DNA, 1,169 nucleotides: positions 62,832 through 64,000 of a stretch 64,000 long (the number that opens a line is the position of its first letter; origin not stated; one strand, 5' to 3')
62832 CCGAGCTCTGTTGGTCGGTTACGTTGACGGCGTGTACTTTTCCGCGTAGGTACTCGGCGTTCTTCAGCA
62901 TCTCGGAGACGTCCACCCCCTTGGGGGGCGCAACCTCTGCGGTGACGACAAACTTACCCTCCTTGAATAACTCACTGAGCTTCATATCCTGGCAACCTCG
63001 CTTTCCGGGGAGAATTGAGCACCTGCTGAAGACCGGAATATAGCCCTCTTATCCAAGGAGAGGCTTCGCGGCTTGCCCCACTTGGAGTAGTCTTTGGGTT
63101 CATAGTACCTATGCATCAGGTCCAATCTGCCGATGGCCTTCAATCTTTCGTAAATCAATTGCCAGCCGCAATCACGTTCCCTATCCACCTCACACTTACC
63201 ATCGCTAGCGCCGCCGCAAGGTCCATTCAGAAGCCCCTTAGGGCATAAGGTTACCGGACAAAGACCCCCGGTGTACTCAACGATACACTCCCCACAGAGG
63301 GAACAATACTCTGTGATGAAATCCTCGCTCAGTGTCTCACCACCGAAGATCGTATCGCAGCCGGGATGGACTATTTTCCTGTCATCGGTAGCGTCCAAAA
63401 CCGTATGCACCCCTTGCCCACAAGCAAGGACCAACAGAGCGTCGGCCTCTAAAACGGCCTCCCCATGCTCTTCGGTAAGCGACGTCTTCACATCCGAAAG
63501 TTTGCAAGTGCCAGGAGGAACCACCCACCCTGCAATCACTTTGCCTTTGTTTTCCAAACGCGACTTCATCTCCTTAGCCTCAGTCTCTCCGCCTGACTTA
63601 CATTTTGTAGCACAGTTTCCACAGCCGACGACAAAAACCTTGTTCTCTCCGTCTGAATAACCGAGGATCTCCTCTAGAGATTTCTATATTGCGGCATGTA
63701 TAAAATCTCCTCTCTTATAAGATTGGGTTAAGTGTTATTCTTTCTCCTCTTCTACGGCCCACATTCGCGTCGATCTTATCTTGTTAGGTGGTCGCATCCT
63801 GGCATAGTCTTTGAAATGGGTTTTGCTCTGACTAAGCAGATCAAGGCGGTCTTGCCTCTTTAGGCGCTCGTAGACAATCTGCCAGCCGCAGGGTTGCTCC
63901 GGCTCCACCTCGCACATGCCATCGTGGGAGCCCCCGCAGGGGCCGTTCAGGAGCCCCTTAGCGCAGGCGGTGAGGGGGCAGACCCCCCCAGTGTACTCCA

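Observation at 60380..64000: Tandemly triplicated metF-metV module; metV2 carries a -1 frameshift in an A3 run separating its RBS+ATG from the conserved Cys-rich N-terminus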

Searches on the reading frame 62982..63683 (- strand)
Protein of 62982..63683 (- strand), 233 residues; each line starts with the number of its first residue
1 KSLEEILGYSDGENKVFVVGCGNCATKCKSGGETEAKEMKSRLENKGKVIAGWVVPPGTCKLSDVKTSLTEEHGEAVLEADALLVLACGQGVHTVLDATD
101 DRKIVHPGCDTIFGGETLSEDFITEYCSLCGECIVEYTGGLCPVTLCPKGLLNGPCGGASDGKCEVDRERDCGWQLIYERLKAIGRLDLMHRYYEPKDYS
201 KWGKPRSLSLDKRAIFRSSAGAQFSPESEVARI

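Call 8: search_protein_families(library=pfam, proteins=[window:62982-63683:-])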
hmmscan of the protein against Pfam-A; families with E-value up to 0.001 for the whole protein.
window:62982-63683:- (233 aa): 1 family
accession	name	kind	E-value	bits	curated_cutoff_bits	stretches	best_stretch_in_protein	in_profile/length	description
PF12225.13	DUF5981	-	3.9e-33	113.4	23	1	107-200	2-95/95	Methylene-tetrahydrofolate reductase C terminal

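Call 18: list_cluster_members(proteins=[L003:3054-3770:+, window:62985-63569:-, P0001])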
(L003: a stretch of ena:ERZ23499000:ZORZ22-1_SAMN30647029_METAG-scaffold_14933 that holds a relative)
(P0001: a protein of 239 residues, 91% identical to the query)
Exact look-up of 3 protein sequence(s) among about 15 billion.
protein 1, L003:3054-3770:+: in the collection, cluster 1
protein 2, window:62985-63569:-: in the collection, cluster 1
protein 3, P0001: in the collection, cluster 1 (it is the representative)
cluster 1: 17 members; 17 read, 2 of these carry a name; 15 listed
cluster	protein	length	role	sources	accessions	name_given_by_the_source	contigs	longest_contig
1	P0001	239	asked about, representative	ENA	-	-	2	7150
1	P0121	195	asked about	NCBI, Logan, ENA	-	-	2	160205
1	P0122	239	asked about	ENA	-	-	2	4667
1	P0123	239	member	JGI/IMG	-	ferredoxin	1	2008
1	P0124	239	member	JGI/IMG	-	ferredoxin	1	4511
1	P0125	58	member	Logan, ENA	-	-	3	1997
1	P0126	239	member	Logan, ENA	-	-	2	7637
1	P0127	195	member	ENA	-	-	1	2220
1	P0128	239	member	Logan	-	-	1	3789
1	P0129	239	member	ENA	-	-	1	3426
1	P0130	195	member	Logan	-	-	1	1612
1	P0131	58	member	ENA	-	-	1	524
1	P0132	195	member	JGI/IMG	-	-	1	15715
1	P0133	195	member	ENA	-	-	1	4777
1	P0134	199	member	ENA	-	-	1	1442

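Call 30: find_encoding_contigs(protein=window:62982-63569:-, flank=3000, max_places=10)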
Protein window:62982-63569:- (195 aa): 1 contig read that carries it; 1 place shown.
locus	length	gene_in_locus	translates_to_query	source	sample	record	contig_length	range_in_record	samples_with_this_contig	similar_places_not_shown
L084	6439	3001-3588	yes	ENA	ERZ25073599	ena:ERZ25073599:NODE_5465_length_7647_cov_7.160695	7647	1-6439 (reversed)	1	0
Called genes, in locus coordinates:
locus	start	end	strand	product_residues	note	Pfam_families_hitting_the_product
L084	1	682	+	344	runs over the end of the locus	PF01058:Oxidored_q6, PF14720:NiFe_hyd_SSU_C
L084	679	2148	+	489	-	PF27537:HoxH (weak), PF00374:NiFeSe_Hases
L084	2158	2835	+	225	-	PF12225:DUF5981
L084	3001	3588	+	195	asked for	PF12225:DUF5981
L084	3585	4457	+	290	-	PF02219:MTHFR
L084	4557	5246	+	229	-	PF12225:DUF5981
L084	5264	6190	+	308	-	PF02219:MTHFR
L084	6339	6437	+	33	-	?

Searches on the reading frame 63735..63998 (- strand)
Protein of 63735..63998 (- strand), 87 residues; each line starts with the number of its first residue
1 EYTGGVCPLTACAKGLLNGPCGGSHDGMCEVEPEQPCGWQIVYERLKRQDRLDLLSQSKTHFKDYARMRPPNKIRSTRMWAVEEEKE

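Call 8: search_protein_families(library=pfam, proteins=[window:63735-63998:-])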
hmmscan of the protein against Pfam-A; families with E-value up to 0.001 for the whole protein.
window:63735-63998:- (87 aa): 1 family
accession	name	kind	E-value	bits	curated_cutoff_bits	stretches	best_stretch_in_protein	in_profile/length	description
PF12225.13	DUF5981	-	4e-23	81.3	23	1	2-65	32-94/95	Methylene-tetrahydrofolate reductase C terminal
